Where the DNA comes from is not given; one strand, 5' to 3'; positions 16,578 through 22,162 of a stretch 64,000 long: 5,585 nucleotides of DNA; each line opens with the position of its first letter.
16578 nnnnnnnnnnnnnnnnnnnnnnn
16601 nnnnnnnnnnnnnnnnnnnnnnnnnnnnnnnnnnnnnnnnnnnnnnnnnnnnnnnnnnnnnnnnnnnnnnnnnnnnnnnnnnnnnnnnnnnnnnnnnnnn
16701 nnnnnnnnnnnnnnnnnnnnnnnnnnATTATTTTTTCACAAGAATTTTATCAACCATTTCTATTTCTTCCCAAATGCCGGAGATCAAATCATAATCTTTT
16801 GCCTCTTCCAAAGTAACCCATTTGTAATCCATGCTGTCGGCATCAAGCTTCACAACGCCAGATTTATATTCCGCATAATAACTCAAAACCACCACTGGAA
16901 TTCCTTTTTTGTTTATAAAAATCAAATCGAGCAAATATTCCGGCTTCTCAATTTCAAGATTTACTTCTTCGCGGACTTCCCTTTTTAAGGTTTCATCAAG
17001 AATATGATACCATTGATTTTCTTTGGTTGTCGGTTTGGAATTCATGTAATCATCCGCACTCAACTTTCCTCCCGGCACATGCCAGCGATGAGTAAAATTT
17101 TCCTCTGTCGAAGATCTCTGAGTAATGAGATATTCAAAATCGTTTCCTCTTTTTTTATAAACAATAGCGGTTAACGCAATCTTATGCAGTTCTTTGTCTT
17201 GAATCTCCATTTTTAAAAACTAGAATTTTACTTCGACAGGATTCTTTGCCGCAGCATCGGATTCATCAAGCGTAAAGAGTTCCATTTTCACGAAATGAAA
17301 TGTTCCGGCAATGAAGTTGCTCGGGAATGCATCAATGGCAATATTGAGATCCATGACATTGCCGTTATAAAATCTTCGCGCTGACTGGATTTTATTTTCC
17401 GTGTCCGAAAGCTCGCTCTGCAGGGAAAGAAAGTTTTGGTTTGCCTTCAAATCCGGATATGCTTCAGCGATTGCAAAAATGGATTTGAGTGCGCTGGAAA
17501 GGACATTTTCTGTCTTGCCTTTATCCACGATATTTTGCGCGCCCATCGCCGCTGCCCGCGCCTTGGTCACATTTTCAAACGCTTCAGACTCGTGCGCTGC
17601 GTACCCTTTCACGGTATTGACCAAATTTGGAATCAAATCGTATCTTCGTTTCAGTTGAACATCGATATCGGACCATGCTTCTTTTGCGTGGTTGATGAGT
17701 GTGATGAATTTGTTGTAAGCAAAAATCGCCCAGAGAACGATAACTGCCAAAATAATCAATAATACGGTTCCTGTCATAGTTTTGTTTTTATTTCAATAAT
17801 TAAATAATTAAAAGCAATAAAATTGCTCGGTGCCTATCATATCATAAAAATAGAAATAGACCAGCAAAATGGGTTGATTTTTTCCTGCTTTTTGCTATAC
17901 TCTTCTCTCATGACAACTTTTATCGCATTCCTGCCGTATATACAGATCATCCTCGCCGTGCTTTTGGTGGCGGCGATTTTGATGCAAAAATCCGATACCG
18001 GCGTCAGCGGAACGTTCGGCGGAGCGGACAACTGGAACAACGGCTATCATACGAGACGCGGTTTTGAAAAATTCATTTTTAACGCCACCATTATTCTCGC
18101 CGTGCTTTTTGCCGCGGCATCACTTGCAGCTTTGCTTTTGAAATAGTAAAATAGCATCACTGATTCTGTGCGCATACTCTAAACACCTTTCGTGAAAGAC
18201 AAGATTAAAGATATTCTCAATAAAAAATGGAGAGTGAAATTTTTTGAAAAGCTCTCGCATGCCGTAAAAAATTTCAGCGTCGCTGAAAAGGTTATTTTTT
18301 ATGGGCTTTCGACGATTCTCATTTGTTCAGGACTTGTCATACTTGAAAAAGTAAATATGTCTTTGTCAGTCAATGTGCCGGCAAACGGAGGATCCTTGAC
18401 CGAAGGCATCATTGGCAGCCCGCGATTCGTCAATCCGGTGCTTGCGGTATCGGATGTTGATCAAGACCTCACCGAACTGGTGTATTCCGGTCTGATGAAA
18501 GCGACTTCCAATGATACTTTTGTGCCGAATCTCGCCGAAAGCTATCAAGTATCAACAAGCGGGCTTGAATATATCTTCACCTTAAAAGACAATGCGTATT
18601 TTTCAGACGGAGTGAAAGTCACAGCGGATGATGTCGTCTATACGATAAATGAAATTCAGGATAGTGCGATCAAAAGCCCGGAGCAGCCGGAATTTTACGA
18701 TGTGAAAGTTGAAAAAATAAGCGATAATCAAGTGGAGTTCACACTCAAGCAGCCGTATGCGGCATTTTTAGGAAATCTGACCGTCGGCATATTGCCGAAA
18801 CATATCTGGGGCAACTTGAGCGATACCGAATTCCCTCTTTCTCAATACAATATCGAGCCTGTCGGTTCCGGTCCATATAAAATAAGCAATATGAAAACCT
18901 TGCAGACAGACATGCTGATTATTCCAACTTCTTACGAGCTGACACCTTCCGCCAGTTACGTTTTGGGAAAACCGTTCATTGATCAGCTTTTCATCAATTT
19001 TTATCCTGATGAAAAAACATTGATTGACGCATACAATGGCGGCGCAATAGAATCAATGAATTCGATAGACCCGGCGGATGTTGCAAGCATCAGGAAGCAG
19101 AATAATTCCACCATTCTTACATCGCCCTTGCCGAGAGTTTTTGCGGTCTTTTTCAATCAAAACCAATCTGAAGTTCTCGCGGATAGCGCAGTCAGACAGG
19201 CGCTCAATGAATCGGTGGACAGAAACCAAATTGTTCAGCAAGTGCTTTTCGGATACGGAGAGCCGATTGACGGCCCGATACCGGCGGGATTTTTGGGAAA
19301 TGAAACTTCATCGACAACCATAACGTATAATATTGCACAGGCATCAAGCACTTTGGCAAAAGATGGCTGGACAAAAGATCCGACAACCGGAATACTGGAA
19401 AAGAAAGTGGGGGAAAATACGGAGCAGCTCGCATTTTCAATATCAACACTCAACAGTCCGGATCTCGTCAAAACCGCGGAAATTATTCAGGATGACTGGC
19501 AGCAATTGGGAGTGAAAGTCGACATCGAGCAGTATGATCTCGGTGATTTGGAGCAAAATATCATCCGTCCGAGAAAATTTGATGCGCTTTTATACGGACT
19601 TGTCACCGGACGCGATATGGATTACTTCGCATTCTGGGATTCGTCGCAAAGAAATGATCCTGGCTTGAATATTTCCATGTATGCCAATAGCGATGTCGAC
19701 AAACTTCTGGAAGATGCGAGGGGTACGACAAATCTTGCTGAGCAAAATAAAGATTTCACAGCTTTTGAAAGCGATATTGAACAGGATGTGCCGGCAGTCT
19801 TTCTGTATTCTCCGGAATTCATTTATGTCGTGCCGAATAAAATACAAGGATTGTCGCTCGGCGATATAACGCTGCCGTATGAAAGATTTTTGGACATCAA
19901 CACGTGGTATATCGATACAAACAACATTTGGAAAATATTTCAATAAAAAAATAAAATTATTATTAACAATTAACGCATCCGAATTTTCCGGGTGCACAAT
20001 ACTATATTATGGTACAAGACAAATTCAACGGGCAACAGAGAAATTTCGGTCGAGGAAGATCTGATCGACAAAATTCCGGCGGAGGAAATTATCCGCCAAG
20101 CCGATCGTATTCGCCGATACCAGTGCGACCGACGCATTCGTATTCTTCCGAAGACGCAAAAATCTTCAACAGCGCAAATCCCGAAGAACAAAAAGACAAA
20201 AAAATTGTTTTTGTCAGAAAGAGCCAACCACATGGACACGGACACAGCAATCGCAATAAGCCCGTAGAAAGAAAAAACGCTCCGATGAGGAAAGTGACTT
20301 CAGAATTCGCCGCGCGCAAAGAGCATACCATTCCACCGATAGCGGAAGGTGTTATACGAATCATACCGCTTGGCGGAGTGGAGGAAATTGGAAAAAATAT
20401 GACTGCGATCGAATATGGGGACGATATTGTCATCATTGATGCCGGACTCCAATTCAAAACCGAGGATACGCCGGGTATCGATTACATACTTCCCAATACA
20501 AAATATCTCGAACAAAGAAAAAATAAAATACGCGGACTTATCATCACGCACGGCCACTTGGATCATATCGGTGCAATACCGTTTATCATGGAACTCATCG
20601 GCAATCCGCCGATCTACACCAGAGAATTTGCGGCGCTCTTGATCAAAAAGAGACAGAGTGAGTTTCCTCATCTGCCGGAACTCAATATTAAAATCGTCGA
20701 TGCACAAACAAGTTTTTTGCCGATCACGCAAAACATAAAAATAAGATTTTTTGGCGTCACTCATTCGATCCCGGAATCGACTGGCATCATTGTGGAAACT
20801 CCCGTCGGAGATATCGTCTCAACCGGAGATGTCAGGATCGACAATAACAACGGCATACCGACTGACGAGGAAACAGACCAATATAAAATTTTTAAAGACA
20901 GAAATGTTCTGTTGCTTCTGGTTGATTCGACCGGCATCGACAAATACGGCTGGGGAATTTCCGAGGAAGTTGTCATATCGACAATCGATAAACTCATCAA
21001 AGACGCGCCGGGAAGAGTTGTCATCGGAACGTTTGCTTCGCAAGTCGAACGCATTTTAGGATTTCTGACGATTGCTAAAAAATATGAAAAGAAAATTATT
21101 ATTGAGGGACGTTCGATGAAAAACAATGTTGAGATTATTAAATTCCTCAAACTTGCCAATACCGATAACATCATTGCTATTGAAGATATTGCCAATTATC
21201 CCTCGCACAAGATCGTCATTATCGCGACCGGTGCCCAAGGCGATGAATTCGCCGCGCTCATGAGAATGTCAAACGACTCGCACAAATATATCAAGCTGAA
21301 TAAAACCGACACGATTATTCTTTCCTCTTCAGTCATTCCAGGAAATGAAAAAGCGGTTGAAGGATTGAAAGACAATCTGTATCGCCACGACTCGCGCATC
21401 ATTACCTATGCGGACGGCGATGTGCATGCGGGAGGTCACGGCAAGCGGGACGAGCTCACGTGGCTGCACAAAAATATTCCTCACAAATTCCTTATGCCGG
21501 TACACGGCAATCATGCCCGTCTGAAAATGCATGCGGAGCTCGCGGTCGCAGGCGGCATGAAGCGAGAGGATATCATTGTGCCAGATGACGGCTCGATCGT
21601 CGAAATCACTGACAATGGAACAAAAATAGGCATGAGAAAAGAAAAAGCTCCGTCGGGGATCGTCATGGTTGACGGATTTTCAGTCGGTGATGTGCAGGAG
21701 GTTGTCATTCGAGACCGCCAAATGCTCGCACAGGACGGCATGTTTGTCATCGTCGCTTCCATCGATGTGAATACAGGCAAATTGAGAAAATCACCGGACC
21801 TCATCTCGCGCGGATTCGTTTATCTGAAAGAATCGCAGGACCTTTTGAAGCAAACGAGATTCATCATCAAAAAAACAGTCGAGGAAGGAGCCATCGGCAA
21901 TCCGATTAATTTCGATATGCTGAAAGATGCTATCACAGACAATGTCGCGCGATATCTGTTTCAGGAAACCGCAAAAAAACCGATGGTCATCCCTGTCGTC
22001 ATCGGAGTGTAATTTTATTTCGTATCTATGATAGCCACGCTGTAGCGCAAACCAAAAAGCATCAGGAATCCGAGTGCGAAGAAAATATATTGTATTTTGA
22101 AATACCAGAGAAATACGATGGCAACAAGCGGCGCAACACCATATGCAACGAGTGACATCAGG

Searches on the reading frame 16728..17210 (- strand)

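Call 71: search_protein_families(library=pfam, proteins=[window:16728-17210:-], max_evalue=0.0001)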
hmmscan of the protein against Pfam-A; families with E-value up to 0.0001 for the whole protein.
window:16728-17210:- (160 aa): 1 family
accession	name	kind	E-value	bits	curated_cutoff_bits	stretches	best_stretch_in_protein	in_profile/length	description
PF00293.34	NUDIX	-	1.9e-09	38.1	21.1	1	11-139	4-120/134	NUDIX domain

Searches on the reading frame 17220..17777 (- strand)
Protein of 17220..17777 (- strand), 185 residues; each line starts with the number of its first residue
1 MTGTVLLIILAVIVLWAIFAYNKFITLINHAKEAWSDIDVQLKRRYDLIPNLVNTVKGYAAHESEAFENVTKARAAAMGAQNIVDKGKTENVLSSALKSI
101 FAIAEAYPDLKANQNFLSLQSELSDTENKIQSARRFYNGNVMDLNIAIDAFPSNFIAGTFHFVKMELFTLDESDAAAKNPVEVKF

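Call 71: search_protein_families(library=pfam, proteins=[window:17220-17777:-], max_evalue=0.0001)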
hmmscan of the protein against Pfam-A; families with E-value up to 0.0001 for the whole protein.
window:17220-17777:- (185 aa): 1 family
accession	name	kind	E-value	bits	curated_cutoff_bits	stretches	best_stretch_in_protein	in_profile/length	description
PF04011.17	LemA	-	1e-58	197.8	26.2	1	34-185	1-149/149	LemA family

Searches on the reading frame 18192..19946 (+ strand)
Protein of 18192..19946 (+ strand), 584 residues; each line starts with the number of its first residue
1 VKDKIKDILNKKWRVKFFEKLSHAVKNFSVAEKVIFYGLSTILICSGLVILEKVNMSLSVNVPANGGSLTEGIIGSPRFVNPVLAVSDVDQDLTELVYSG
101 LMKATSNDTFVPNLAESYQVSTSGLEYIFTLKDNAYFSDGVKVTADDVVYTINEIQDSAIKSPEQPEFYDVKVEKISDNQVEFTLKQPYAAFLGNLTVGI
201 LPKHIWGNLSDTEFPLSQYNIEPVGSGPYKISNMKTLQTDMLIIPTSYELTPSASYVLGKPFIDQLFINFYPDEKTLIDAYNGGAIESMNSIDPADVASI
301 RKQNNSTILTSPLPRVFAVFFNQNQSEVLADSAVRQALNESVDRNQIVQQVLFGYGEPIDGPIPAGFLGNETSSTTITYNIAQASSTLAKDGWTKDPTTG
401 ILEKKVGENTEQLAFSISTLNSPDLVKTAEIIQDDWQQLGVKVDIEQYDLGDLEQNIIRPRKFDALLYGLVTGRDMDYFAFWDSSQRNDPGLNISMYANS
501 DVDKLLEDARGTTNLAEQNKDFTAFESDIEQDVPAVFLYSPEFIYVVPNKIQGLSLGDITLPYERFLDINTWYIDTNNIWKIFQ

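Call 37: search_protein_families(library=pfam, proteins=[window:18192-19946:+], max_evalue=0.001)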
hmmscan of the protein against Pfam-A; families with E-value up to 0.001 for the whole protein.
window:18192-19946:+ (584 aa): 1 family
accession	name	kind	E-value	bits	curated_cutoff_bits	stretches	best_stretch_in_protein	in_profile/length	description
PF00496.27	SBP_bac_5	-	2.2e-71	241.4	32.4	1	110-483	2-361/368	Bacterial extracellular solute-binding proteins, family 5 Middle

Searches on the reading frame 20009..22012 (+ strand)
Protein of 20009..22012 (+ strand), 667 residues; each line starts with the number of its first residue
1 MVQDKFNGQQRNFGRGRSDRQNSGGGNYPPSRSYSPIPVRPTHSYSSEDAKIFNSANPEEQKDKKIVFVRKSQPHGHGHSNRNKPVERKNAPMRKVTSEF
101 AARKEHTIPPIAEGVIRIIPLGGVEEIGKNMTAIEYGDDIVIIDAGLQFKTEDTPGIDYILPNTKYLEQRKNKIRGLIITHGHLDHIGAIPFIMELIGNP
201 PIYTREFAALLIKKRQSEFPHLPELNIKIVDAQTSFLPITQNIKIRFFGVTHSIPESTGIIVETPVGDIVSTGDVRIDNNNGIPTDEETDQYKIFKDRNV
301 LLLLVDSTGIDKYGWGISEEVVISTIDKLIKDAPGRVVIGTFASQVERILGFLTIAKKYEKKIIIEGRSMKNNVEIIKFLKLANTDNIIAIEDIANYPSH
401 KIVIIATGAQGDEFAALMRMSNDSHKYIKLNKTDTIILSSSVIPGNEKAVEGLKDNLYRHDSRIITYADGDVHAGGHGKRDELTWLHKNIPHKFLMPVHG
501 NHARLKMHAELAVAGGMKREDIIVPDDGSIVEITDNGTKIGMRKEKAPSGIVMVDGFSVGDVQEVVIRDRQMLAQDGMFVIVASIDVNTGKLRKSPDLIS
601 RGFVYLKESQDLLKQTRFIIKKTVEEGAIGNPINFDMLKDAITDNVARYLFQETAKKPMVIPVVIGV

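Call 37: search_protein_families(library=pfam, proteins=[window:20009-22012:+], max_evalue=0.001)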
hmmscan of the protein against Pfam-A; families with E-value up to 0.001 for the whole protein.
window:20009-22012:+ (667 aa): 4 families
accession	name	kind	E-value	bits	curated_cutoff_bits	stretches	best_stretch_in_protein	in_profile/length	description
PF22505.1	RNase_J_b_CASP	-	3.4e-36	124.2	27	1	335-456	2-125/126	Ribonuclease J, beta-CASP domain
PF17770.6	RNase_J_C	-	6.1e-26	91.8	23.8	1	566-667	1-102/102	Ribonuclease J C-terminal domain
PF00753.33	Lactamase_B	-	9.5e-14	52.2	22.7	1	129-285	6-160/196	Metallo-beta-lactamase superfamily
PF12706.13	Lactamase_B_2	-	1.3e-07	31.9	27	1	167-276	22-144/200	Beta-lactamase superfamily domain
